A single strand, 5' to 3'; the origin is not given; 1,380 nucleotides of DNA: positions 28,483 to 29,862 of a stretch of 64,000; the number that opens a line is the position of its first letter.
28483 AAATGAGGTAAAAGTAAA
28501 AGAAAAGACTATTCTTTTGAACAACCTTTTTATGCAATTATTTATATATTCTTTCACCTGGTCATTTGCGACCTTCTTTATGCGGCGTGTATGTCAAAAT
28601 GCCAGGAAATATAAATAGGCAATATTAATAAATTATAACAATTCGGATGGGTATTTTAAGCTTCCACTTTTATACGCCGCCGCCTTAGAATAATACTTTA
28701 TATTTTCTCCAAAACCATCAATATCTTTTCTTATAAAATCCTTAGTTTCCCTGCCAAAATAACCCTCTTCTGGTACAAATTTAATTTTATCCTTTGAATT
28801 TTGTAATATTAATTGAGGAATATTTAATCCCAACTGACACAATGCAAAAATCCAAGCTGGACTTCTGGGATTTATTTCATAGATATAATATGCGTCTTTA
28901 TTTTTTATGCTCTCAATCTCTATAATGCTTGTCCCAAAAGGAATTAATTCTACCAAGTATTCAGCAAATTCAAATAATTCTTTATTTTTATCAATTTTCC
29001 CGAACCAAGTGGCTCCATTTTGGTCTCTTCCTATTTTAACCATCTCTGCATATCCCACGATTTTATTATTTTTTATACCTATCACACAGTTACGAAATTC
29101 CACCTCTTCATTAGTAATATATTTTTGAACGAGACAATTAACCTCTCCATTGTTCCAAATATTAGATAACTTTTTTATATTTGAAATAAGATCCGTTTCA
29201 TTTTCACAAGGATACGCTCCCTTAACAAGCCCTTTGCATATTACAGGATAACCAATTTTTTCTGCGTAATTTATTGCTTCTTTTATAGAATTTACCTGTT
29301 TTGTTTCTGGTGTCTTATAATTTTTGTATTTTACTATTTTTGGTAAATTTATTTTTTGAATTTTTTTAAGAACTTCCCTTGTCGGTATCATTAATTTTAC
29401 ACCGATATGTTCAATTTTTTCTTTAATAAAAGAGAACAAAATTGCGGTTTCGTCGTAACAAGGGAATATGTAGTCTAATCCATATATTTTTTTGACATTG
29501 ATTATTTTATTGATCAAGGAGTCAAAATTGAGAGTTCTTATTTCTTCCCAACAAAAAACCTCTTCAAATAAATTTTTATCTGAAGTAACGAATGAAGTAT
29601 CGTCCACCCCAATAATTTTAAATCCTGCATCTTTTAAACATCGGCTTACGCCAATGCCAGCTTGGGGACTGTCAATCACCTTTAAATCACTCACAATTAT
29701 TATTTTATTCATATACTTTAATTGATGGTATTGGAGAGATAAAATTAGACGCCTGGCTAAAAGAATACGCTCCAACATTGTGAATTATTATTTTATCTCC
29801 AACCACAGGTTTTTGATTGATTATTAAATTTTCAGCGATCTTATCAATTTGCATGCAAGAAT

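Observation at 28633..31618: Translationally coupled minus-strand trio: CN-hydrolase, PLP decarboxylase (alanine-racemase fold), ATP-grasp ligase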

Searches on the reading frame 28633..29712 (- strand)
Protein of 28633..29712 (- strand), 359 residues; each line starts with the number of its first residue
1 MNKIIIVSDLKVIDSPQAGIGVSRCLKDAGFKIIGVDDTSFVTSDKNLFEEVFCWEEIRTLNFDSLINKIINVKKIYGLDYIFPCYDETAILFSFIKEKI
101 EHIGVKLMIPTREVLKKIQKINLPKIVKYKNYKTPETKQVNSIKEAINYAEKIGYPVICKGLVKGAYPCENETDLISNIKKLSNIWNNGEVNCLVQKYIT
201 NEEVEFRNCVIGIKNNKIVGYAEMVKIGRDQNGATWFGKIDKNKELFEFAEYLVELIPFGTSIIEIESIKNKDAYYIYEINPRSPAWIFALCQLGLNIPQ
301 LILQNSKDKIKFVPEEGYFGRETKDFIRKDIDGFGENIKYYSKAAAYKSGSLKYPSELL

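Call 5: search_protein_families(library=pfam, proteins=[window:28633-29712:-], max_evalue=0.01)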
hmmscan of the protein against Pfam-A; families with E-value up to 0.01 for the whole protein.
window:28633-29712:- (359 aa): 3 families
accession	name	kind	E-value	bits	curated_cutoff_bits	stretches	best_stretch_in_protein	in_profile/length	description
PF15632.11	ATPgrasp_Ter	-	0.00011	22.5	29.1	1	225-309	29-111/131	ATP-grasp in the biosynthetic pathway with Ter operon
PF02786.22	CPSase_L_D2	-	0.00019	21.5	19.8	1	127-206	9-97/211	Carbamoyl-phosphate synthase L chain, ATP binding domain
PF02655.19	ATP-grasp_3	-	0.0027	18.2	23.2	0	121-283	5-156/160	ATP-grasp domain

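Call 6: search_protein_families(library=ncbifam, proteins=[window:28633-29712:-], max_evalue=0.01)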
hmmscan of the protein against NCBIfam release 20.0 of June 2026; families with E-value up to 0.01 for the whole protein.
window:28633-29712:- (359 aa): 17 families
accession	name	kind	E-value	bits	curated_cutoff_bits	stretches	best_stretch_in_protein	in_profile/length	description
NF009402.0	PRK12767.1-1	equivalog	1.8e-14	53.3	218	1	18-305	15-297/329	carbamoyl phosphate synthase-like protein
NF009406.0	PRK12767.1-5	equivalog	1.2e-13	50.8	271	1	64-309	57-296/327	carbamoyl phosphate synthase-like protein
NF006406.0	PRK08654.1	equivalog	1.4e-08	33.7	739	1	50-201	46-205/499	acetyl-CoA carboxylase biotin carboxylase subunit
NF006287.0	PRK08463.1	equivalog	1.3e-07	30.8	775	1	68-201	63-205/479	acetyl-CoA carboxylase subunit A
TIGR00768.1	rimK_fam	subfamily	1.1e-06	28.3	143.4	1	99-303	67-273/276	RimK family alpha-L-glutamate ligase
NF005525.0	PRK07178.1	equivalog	1.5e-06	27.1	768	1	68-201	63-204/471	acetyl-CoA carboxylase biotin carboxylase subunit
TIGR02144.1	LysX_arch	equivalog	2.1e-06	27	275.6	1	99-304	67-273/281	lysine biosynthesis protein LysX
TIGR00514.1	accC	equivalog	9.9e-06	24.6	626.5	1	20-164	15-162/449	acetyl-CoA carboxylase biotin carboxylase subunit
NF009404.0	PRK12767.1-3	equivalog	3.6e-05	22.8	316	1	61-163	52-155/344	carbamoyl phosphate synthase-like protein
NF006367.0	PRK08591.1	subfamily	0.00011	21.1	597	1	50-177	46-179/451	acetyl-CoA carboxylase biotin carboxylase subunit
NF003671.0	PRK05294.1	equivalog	0.00021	19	599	1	121-283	668-837/1058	carbamoyl-phosphate synthase large subunit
NF040720.1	MptN_Meth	equivalog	0.00022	20.4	350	1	98-304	80-288/291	tetrahydromethanopterin:alpha-L-glutamate ligase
NF006286.0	PRK08462.1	equivalog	0.00022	20.2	740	1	66-165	64-165/445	acetyl-CoA carboxylase biotin carboxylase subunit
NF009554.0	PRK12999.1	equivalog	0.00032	18.6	965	1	67-182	67-188/1147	pyruvate carboxylase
TIGR02712.1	urea_carbox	equivalog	0.00041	18.2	1303.85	1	67-175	62-175/1201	urea carboxylase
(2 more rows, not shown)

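Call 16: search_solved_structures(query=window:28633-29712:-, max_evalue=1)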
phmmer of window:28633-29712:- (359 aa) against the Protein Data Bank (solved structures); distinct sequences matched with E-value up to 1: 9.
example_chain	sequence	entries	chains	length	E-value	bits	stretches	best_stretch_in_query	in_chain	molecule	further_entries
1ulz_A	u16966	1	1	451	3.9e-06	29.9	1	16-223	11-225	pyruvate carboxylase n-terminal domain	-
7kbl_A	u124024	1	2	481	0.00092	22.1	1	68-221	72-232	2-oxoglutarate carboxylase small subunit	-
7kct_A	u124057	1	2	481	0.00093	22.1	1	68-221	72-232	2-oxoglutarate carboxylase small subunit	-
2vpq_A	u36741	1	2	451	0.011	18.5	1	18-165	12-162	ACETYL-COA CARBOXYLASE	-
1wr2_A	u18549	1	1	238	0.015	18.1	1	124-183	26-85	hypothetical protein PH1789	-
4mv1_A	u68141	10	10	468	0.019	17.8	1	17-162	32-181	Biotin carboxylase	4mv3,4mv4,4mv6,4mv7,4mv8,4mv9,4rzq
7kc7_A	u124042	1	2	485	0.02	17.7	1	68-221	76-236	2-oxoglutarate carboxylase small subunit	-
7cm9_A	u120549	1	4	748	0.024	17.4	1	122-165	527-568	DMSP lyase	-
7ta5_A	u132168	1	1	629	0.19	14.4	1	132-208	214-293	Glutathione synthase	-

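Call 21: find_homologous_proteins(query=window:28633-29712:-)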
Query window:28633-29712:- (359 aa): 82 proteins with E <= 0.001 among 3987 candidates.
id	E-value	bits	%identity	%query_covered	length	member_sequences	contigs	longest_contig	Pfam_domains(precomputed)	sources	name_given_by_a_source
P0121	2.5e-214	730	89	100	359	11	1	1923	-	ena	-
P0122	1.2e-166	573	69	100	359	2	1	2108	-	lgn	-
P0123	7.6e-164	564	69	100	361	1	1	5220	-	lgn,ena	-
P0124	1.8e-160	552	67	100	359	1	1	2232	-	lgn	-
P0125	4.6e-159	548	66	100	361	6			-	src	-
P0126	4.4e-149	515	63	100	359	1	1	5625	-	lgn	-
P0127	9.0e-148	511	62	99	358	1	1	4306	-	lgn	-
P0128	4.3e-147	508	61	100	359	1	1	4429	-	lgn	-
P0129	5.4e-147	508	61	100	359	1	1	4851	-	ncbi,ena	-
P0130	9.7e-144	497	61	99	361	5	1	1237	-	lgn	-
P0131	7.5e-143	494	60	99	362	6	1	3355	-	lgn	-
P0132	8.0e-143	494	60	99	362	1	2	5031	-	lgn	-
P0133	9.8e-143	494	60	99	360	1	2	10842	-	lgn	-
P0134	4.0e-142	492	60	99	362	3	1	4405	-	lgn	-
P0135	9.2e-142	491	60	99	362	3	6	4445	-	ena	-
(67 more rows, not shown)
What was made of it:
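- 28633..29712 (-): Divergent ATP-grasp ligase (359 aa) with a biotin-carboxylase/CPS-like fold. The family has 82 homologs, all at least 39% identical (call 21).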

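Call 25: search_solved_structures(query=A1, max_evalue=1, show_alignments=2)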
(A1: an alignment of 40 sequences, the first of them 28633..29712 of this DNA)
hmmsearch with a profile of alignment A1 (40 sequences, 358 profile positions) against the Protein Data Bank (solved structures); distinct sequences matched with E-value up to 1: 27.
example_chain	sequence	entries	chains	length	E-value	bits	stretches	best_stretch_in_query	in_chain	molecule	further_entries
1a9x_A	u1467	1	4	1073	2.2e-05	27.1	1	104-284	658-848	CARBAMOYL PHOSPHATE SYNTHETASE (LARGE CHAIN)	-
1ce8_A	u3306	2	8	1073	3.5e-05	26.4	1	104-284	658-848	PROTEIN (CARBAMOYL-PHOSPHATE SYNTHASE) | carbamoyl phosphate synthetase large chain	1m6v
1bxr_A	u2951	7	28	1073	4.1e-05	26.2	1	104-284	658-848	CARBAMOYL-PHOSPHATE SYNTHASE | CARBAMOYL PHOSPHATE SYNTHETASE: LARGE SUBUNIT | CARBAMOYL PHOSPHATE SYNTHETASE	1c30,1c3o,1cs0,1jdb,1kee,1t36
2yw2_A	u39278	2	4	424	4.8e-05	26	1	67-216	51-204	Phosphoribosylamine--glycine ligase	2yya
3va7_A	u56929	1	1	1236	0.00012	24.7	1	67-183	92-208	KLLA0E08119p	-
5i8i_A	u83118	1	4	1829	0.00021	23.9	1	67-183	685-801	Urea Amidolyase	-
8fxh_A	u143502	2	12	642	0.00067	22.2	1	118-204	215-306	RimK domain-containing protein ATP-grasp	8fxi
1ulz_A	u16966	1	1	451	0.0007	22.2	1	100-216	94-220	pyruvate carboxylase n-terminal domain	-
2vpq_A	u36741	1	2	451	0.0011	21.5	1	102-179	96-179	ACETYL-COA CARBOXYLASE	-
7ta5_A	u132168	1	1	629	0.0014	21.2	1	132-203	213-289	Glutathione synthase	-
7cm9_A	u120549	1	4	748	0.0022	20.5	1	115-205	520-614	DMSP lyase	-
7kbl_A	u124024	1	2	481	0.0034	19.9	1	104-202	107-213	2-oxoglutarate carboxylase small subunit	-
7kct_A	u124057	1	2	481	0.0034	19.9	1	104-202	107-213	2-oxoglutarate carboxylase small subunit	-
5dot_A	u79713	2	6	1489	0.0046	19.5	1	100-223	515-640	Carbamoyl-phosphate synthase [ammonia], mitochondrial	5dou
6uel_A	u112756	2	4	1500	0.0047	19.4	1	100-223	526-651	Carbamoyl-phosphate synthase [ammonia], mitochondrial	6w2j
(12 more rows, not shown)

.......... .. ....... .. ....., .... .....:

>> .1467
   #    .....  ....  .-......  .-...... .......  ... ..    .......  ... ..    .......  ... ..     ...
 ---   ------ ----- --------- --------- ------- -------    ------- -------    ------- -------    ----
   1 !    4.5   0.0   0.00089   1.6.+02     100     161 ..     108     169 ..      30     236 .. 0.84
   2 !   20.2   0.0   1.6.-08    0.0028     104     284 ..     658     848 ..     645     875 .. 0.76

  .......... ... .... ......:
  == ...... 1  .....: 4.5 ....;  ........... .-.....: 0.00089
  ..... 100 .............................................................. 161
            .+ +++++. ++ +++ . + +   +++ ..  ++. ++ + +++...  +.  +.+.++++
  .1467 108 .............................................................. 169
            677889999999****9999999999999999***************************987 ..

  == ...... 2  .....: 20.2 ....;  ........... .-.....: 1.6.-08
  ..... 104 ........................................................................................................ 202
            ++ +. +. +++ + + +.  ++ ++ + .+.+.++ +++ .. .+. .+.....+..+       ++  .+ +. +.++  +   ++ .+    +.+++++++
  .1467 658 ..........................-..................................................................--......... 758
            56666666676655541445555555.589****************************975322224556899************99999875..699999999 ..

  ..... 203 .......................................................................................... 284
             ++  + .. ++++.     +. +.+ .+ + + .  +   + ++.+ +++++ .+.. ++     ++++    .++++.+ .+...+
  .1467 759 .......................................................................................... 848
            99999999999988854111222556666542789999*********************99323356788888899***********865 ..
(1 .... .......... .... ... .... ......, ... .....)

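Call 31: predict_structure(alignment_id=A1)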
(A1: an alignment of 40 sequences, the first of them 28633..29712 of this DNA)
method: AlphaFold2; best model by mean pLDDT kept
length: 359 residues; sequences in the alignment: 40
mean_pLDDT: 86.6   pTM: 0.85
mean pLDDT of the five models: 86.6, 85.9, 85.8, 84.7, 83.6
residues with pLDDT >= 90: 242; 70-90: 68; 50-70: 23; < 50: 26
segments of 3 or more residues with pLDDT < 50: 322-324, 335-349, 352-359
pLDDT, mean of each block of 10 residues (from residue 1): 87 68 93 92 85 92 95 97 92 94 96 95 92 95 98 96 88 97 86 93 90 97 89 80 96 97 97 94 92 94 84 88 51 51 46 40
secondary structure, 60 per line:
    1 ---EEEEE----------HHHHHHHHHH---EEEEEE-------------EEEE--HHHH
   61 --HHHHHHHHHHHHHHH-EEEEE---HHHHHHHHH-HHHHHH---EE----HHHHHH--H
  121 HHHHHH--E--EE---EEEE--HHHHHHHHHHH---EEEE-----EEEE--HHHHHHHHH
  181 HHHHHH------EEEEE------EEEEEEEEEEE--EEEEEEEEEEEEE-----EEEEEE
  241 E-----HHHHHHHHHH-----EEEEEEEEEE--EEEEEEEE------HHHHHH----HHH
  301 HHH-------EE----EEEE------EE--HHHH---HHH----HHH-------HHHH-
elements in order: E4-8 H19-28 E32-37 E51-54 H57-60 H63-77 E79-83 H87-95 H97-102 H112-117 H120-126 E137-140 H143-153 E157-160 E166-169 H172-186 E193-197 E204-214 E217-229 E235-241 H247-256 E262-271 E274-281 H288-293 H298-303 E317-320 H331-334 H355-358

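Call 38: fold_search(model_id=the predicted structure, library=pdb)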
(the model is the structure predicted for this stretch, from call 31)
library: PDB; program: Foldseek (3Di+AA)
matches with E <= 10: 1421; with E <= 0.001: 527
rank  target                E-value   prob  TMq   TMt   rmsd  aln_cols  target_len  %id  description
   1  7kct_A                2.3e-16  1.00  0.68  0.55   3.9       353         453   16  Crystal Structure of the Hydrogenobacter thermophilus 2-Oxoglutarate Carboxylase (OGC) Biotin Carboxylase (BC) Domain  (released 2021-01-27)
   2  9eb8_A                2.6e-16  1.00  0.67  0.53   4.1       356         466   15  Crystal Structure of Biotin Carboxylase from Ankistrodesmus in Complex with ADP (released 2025-11-19)
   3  3ouu_A                3.0e-16  1.00  0.67  0.55   4.2       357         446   19  Crystal Structure of Biotin Carboxylase-beta-gamma-ATP Complex from Campylobacter jejuni (released 2010-10-20)
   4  3ouz_A                3.3e-16  1.00  0.67  0.55   4.2       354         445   19  Crystal Structure of Biotin Carboxylase-ADP complex from Campylobacter jejuni (released 2010-10-13)
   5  1bxr_A                4.0e-16  1.00  0.62  0.23   4.9       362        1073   13  STRUCTURE OF CARBAMOYL PHOSPHATE SYNTHETASE COMPLEXED WITH THE ATP ANALOG AMPPNP (released 1999-04-20)
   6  1ulz                  4.3e-16  1.00  0.54  0.44   7.8       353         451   18  Crystal structure of the biotin carboxylase subunit of pyruvate carboxylase (released 2004-03-09)
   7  2c00_B                5.1e-16  1.00  0.55  0.46   7.3       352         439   18  Crystal Structure of Biotin Carboxylase from Pseudomonas aeruginosa in apo form (released 2008-09-09)
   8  2vpq_A                6.2e-16  1.00  0.67  0.55   3.8       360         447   15  Crystal structure of biotin carboxylase from S. aureus complexed with AMPPNP (released 2008-09-09)
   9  7kc7_A                6.6e-16  1.00  0.65  0.53   4.7       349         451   17  Biotin Carboxylase domain of Thermophilic 2-Oxoglutarate Carboxylase bound to ADP without Magnesium with disordered ph (released 2021-01-27)
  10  5vyz_A                7.9e-16  1.00  0.66  0.23   4.4       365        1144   19  Crystal structure of Lactococcus lactis pyruvate carboxylase in complex with cyclic-di-AMP (released 2017-08-16)
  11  5dou_B                8.9e-16  1.00  0.62  0.18   6.2       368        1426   10  Crystal Structure of Human Carbamoyl phosphate synthetase I (CPS1), ligand-bound form (released 2015-12-09)
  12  3ouz_B                9.5e-16  1.00  0.68  0.56   4.1       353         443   19  Crystal Structure of Biotin Carboxylase-ADP complex from Campylobacter jejuni (released 2010-10-13)
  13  7zz3_C                1.0e-15  1.00  0.66  0.25   4.4       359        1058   18  Cryo-EM structure of "BC react" conformation of Lactococcus lactis pyruvate carboxylase with acetyl-CoA (released 2022-10-12)
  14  7kbl_B                1.1e-15  1.00  0.52  0.43   7.8       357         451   16  Biotin Carboxylase domain of Thermophilic 2-Oxoglutarate Carboxylase bound to Bicarbonate (released 2021-01-27)
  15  2dzd_A                1.4e-15  1.00  0.56  0.46   6.8       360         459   15  Crystal structure of the biotin carboxylase domain of pyruvate carboxylase (released 2007-09-25)
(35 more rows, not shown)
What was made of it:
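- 28633..29712 (-): The model has pLDDT 86.6 (call 31), and Foldseek gives TM about 0.67 to BC, CPS and PurT (call 38).
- On ATP-grasp superfamily: Foldseek gives E about 1e-16 and TM about 0.67 to BC and CPS (call 38).
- Checked: An AlphaFold model (pLDDT 86.6, call 31) and Foldseek (TM about 0.67 to biotin carboxylase and CPS, call 38) confirm the ATP-grasp fold.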

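Call 46: search_protein_families(library=pfam, alignment_id=A1, max_evalue=0.01)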
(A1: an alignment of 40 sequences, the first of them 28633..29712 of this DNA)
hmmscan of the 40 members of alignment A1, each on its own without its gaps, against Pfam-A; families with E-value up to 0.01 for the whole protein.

A. member 1, window:28633-29712:- (359 aa): 3 families
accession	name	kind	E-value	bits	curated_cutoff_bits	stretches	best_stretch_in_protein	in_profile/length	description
PF15632.11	ATPgrasp_Ter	-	0.00011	22.5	29.1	1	225-309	29-111/131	ATP-grasp in the biosynthetic pathway with Ter operon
PF02786.22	CPSase_L_D2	-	0.00019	21.5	19.8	1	127-206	9-97/211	Carbamoyl-phosphate synthase L chain, ATP binding domain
PF02655.19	ATP-grasp_3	-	0.0027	18.2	23.2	0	121-283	5-156/160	ATP-grasp domain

B. families by the number of members that match (of 40 scanned): 9 families
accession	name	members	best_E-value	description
PF02786.22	CPSase_L_D2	27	4.1e-06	Carbamoyl-phosphate synthase L chain, ATP binding domain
PF15632.11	ATPgrasp_Ter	22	1.1e-05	ATP-grasp in the biosynthetic pathway with Ter operon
PF02655.19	ATP-grasp_3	6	2.4e-05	ATP-grasp domain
PF02222.28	ATP-grasp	5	1.8e-06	ATP-grasp domain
PF07478.18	Dala_Dala_lig_C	5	0.00014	D-ala D-ala ligase C-terminus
PF13549.11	ATP-grasp_5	5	0.0014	ATP-grasp domain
PF08443.16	RimK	1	0.0048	RimK-like ATP-grasp domain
PF19014.6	DUF5743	1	0.0063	Family of unknown function (DUF5743)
PF01071.24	GARS_A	1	0.008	Phosphoribosylglycinamide synthetase, ATP-grasp (A) domain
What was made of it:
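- On D-Ala-D-Ala ligase / RimK housekeeping clades: Only 5 of 40 family members touch Dala_Dala_lig_C, and weakly (call 46).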

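Call 56: search_protein_representatives(alignment_id=A1)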
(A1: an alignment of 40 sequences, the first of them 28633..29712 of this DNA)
Query: 40 sequences, 358 profile positions. Proteins with E-value up to 0.001 (for the whole library): 1087; up to 1e-10: 250; up to 1e-30: 37. The best 150 are listed.
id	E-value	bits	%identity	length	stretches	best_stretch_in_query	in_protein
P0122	4.8e-171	585.2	-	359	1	1-357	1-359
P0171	5.8e-155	532.3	-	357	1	2-357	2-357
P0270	8.0e-147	505.6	-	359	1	2-357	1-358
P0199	5.3e-131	453.5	-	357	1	2-358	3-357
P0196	2.4e-117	408.6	-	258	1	103-358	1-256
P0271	1.7e-90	320.2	-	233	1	130-357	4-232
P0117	5.0e-82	292.4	-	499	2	197-358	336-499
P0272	4.6e-57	210.3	-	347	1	6-303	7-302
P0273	1.5e-55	205.4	-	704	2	13-303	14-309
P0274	3.7e-55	204.0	-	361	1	3-312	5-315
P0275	6.2e-51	190.1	-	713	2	13-302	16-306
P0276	1.2e-49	185.9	-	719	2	64-303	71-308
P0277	7.3e-49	183.3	-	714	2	13-328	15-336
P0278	1.9e-48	181.9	-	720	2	65-323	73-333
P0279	2.7e-48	181.5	-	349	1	2-330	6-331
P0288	4.3e-38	147.9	-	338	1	5-334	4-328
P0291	3.6e-36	141.6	-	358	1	7-304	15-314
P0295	3.7e-34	135.0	-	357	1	4-304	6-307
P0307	1.9e-29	119.5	-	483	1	13-326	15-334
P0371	4.4e-20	88.6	-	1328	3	81-330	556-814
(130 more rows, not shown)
